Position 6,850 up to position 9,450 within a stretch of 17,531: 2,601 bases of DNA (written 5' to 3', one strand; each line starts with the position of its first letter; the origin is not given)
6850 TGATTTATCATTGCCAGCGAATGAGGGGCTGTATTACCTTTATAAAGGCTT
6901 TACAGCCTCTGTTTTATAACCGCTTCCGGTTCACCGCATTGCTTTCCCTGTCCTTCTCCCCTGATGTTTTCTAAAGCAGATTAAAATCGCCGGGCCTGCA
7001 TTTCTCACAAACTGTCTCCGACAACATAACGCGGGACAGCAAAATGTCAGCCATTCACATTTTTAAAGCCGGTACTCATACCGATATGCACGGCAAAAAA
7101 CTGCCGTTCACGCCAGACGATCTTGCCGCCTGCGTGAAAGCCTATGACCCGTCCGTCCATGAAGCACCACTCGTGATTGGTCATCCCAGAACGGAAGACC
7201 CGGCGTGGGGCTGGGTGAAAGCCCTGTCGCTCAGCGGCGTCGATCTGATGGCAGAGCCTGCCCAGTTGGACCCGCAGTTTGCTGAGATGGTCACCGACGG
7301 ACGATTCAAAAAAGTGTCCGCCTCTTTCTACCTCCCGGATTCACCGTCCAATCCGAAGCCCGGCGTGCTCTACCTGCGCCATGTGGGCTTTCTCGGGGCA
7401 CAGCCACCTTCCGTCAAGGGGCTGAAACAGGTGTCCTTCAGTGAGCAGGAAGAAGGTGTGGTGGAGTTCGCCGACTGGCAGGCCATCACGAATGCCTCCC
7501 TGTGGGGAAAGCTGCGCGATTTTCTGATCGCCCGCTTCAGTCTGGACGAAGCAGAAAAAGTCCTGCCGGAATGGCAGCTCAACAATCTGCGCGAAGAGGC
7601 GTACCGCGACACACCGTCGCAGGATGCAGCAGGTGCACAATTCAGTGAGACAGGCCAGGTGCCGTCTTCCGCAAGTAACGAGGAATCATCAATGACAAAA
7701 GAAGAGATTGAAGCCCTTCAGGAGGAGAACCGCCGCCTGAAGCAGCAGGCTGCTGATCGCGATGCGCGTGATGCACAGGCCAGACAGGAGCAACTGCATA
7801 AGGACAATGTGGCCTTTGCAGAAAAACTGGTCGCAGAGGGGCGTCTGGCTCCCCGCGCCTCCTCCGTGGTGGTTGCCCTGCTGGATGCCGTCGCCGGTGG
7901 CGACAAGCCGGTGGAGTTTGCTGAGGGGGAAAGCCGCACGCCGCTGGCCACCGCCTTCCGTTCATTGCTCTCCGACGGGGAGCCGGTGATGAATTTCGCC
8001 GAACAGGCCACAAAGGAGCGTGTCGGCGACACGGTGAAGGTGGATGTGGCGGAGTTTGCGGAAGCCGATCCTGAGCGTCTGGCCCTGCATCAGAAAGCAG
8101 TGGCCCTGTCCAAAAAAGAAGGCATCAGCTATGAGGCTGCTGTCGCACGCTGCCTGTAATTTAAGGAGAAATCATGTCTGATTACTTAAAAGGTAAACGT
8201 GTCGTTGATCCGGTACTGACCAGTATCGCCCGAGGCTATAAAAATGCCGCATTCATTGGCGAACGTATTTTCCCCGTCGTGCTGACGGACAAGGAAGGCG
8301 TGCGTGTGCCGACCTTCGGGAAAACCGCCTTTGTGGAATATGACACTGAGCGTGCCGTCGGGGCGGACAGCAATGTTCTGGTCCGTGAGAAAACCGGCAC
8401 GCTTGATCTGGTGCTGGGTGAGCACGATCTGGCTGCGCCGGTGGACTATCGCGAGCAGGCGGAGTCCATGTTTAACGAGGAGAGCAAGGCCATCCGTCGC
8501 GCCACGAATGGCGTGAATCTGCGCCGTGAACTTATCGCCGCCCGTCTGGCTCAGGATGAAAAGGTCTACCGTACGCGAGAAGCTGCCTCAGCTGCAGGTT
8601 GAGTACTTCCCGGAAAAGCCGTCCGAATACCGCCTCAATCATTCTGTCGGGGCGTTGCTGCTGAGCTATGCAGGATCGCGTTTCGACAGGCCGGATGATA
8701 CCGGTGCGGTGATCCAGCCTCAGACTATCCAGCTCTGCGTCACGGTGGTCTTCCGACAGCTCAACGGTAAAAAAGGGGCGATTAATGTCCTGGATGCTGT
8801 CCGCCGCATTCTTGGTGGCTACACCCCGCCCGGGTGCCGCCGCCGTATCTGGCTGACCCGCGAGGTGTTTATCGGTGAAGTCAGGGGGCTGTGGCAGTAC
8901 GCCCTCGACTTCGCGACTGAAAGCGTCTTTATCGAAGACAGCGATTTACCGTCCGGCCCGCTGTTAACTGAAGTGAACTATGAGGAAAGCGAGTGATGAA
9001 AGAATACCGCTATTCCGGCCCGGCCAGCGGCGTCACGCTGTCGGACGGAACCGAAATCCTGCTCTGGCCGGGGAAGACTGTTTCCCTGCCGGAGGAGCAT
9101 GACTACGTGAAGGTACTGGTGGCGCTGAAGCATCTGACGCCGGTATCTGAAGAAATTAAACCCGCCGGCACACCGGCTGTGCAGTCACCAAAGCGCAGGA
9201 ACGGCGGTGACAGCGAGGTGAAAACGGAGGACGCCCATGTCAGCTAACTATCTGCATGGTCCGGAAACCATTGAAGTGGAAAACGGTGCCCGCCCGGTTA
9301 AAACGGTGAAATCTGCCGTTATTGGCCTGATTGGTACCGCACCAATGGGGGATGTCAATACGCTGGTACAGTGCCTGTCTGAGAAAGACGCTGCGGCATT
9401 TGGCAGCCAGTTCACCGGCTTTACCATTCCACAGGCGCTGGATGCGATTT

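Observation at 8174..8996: Putative major head gene is interrupted: strong start, then a frame change after 142 codons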

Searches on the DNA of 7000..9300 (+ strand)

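Call 4: search_dna_similar(query=window:7000-9300:+, collection=phages, mode=near, max_rows=25)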
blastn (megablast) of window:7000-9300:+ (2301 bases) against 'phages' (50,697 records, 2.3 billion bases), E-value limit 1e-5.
Records with a match: 3; places in all: 3; records where one place covers at least 80% of the query: 3.
Best place of each record, by identity: 95-99% 1; 80-90% 2.
By first word of the organism name: Escherichia 2; Klebsiella 1.
By host as written in the record: Escherichia coli (uropathogenic) 1; - 1; Klebsiella pneumoniae 1.
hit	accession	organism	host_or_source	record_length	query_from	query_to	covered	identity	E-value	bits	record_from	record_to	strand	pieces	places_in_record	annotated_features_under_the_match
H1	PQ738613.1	Escherichia phage PhiKM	Escherichia coli (uropathogenic)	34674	1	2301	100%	97.1%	0e+0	3885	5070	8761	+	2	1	hypothetical protein (x5) | putative membrane protein | tail sheath monomer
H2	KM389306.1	Escherichia phage Phi06_2974 B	-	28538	2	2301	100%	82.8%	0e+0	2026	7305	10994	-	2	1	record has no annotation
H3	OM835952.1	Klebsiella phage KP12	Klebsiella pneumoniae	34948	2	2299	100%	82.5%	0e+0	1982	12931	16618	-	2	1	hypothetical protein (x4) | FluMu-like protein | putative membrane protein | major tail sheath protein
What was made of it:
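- Checked: Intact relatives have 3,692 bp where the window has 2,301 bp (call 4).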

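Call 5: get_annotated_region(hit=H1, flank=3000)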
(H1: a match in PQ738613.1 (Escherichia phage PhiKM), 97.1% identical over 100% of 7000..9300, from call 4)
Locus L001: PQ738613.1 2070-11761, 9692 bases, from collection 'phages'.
description: Escherichia phage PhiKM, partial genome.
organism: Escherichia phage PhiKM (NCBI taxid 3386303)
taxonomy: Viruses; Duplodnaviria; Heunggongvirae; Uroviricota; Caudoviricetes; Bcepmuvirus
host: Escherichia coli (uropathogenic); source: multidrug-resistant urinary tract infection; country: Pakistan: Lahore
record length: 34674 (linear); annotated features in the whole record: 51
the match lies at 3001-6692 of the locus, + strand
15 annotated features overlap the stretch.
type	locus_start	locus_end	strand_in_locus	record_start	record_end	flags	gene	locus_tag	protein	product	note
CDS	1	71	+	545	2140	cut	-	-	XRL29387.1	terminase large subunit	Mup28, E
CDS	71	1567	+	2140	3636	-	-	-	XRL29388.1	hypothetical protein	Mup29, H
CDS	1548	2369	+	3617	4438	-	-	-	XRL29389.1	virion morphogenesis protein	Mup30, F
CDS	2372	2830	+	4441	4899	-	-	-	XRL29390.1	virion morphogenesis protein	Mup31, G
CDS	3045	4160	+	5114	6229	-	-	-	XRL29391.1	hypothetical protein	-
CDS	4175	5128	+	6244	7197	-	-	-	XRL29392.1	hypothetical protein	-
CDS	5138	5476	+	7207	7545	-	-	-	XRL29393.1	putative membrane protein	-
CDS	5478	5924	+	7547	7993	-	-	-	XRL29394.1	hypothetical protein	Mup36, J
CDS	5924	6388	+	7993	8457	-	-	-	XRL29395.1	hypothetical protein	-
CDS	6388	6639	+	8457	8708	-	-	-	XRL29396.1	hypothetical protein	-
CDS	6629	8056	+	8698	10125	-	-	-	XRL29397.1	tail sheath monomer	GpFI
CDS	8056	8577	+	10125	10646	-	-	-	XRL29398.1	tail tube protein FII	-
CDS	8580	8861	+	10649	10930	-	-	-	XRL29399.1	hypothetical protein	-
CDS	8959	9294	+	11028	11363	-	-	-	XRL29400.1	tail protein E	-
CDS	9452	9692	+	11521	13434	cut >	-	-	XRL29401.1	tape measure protein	Mup42; coding region disrupted by sequencing gap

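Call 6: get_annotated_region(hit=H3, flank=1500)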
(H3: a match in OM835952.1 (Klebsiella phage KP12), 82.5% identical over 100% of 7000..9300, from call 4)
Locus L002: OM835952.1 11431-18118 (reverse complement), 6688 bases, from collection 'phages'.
description: Klebsiella phage KP12 clone KP12_2, partial sequence.
organism: Klebsiella phage KP12 (NCBI taxid 2923374)
taxonomy: Viruses; Duplodnaviria; Heunggongvirae; Uroviricota; Caudoviricetes; Vequintavirinae
host: Klebsiella pneumoniae; source: sewage; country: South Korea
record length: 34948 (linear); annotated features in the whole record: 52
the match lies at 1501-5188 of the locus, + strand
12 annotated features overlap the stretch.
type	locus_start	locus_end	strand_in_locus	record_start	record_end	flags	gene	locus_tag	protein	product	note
CDS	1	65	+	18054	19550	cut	-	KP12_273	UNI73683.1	FluMu-like protein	Mu-like prophage FluMu protein gp29; KP12.peg.273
CDS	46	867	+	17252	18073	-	-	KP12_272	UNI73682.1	virion morphogenesis protein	(Mu-like) virion morphogenesis protein; KP12.peg.272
CDS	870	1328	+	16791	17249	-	-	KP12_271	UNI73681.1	hypothetical protein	KP12.peg.271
CDS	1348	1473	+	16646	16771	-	-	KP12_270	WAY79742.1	hypothetical protein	KP12.peg.270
CDS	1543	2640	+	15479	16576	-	-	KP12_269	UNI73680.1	hypothetical protein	KP12.peg.269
CDS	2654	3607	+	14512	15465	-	-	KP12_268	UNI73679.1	hypothetical protein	KP12.peg.268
CDS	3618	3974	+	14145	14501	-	-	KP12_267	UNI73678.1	putative membrane protein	KP12.peg.267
CDS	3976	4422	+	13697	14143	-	-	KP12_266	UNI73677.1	FluMu-like protein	Mu-like prophage FluMu protein gp36; KP12.peg.266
CDS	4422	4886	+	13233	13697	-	-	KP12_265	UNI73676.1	hypothetical protein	KP12.peg.265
CDS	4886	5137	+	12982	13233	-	-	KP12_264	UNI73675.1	hypothetical protein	KP12.peg.264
CDS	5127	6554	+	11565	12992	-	-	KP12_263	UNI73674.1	major tail sheath protein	KP12.peg.263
CDS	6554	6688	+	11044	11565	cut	-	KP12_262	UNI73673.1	putative tail core protein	KP12.peg.262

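Call 10: search_dna_similar(query=window:8174-8996:+, collection=ecoli_genomes, mode=near, max_rows=40)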
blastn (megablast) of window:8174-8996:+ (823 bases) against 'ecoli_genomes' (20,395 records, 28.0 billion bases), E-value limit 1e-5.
Records with a match: 639; places in all: 1377; records where one place covers at least 80% of the query: 0.
Genomes with a match: 639 of 5426; with a place that covers at least 80% of the query: 0. Places per genome that has any: lowest 1, median 2, highest 6. On chromosomes: 1375 places; on plasmids: 2.
Best place of each record, by identity: >=99% 29; 95-99% 16; 90-95% 581; 80-90% 13.
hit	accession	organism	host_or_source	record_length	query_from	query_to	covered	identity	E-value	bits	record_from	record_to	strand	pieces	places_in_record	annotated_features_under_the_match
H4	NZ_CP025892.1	Escherichia coli strain 503025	Homo sapiens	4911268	399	823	52%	100.0%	0e+0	785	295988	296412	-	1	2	Gp37 family protein | hypothetical protein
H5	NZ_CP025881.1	Escherichia coli strain 503440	Homo sapiens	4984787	399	823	52%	100.0%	0e+0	785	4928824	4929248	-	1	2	Gp37 family protein | hypothetical protein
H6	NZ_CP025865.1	Escherichia coli strain 504211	Homo sapiens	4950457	399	823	52%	100.0%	0e+0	785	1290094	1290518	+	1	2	Gp37 family protein | hypothetical protein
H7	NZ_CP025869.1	Escherichia coli strain 503829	Homo sapiens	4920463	399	823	52%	100.0%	0e+0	785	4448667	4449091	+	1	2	Gp37 family protein | hypothetical protein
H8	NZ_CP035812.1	Escherichia coli strain B7A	Homo sapiens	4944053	399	823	52%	100.0%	0e+0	785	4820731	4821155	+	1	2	Gp37 family protein | hypothetical protein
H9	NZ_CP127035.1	Escherichia coli strain TW10573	Homo sapiens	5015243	399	823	52%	100.0%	0e+0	785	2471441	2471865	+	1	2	Gp37 family protein | hypothetical protein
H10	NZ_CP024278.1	Escherichia coli strain ATCC 43896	Homo sapiens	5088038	401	823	51%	100.0%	0e+0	782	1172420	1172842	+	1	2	Gp37 family protein | hypothetical protein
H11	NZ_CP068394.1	Escherichia coli strain M-17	medicine "BIOFLOR"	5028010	401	823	51%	100.0%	0e+0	782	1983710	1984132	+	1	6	Gp37 family protein | hypothetical protein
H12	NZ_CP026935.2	Escherichia coli strain CFS3292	Bos taurus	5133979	401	823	51%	100.0%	0e+0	782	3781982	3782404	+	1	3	Gp37 family protein | hypothetical protein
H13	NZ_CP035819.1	Escherichia coli strain WS3294A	Homo sapiens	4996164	401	823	51%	100.0%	0e+0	782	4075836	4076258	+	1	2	Gp37 family protein | hypothetical protein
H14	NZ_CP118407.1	Escherichia coli strain GABEEC10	Homo sapiens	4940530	401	823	51%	100.0%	0e+0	782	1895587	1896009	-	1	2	Gp37 family protein | hypothetical protein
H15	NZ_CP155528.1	Escherichia coli strain 3-72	Mus musculus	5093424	401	823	51%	100.0%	0e+0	782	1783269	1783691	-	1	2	Gp37 family protein | hypothetical protein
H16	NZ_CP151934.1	Escherichia coli strain 8178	Mus musculus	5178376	401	823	51%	100.0%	0e+0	782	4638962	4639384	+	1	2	Gp37 family protein | hypothetical protein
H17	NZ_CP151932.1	Escherichia coli strain 8178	Mus musculus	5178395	401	823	51%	100.0%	0e+0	782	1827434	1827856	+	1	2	Gp37 family protein | hypothetical protein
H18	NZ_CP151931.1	Escherichia coli strain 8178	Mus musculus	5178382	401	823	51%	100.0%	0e+0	782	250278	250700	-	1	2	Gp37 family protein | hypothetical protein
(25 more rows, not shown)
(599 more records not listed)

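Call 26: search_dna_similar(query=L004:1-111:+, collection=ecoli_genomes, mode=near, max_rows=6)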
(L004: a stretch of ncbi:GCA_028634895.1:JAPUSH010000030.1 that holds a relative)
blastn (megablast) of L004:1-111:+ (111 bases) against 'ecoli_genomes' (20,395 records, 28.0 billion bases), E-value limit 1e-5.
Records with a match: 7298; places in all: 21535; records where one place covers at least 80% of the query: 7164.
Genomes with a match: 4721 of 5426; with a place that covers at least 80% of the query: 4693. Places per genome that has any: lowest 1, median 3, highest 41. On chromosomes: 17779 places; on plasmids: 3756.
Best place of each record, by identity: >=99% 1399; 95-99% 5294; 90-95% 180; 80-90% 425.
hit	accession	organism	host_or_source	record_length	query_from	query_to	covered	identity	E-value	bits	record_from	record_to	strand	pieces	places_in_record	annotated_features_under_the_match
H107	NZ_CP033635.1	Escherichia coli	chicken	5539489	1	111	100%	100.0%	2e-50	206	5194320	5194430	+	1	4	IS3 family transposase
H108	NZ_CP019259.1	Escherichia coli strain 13C1065T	chicken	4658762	1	111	100%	100.0%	2e-50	206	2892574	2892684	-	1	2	IS3 family transposase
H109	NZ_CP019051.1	Escherichia coli strain CRE1540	Homo sapiens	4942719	1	111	100%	100.0%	2e-50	206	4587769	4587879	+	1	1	IS3 family transposase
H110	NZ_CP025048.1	Escherichia coli strain SC516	Chicken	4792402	1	111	100%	100.0%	2e-50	206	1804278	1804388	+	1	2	IS3 family transposase | istA: IS21 family transposase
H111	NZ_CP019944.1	Escherichia coli strain DSM 103246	chicken carcass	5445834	1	111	100%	100.0%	2e-50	206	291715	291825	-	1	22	IS3 family transposase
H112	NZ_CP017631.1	Escherichia coli strain SLK172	Homo sapiens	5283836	1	111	100%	100.0%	2e-50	206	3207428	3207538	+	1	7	IS3 family transposase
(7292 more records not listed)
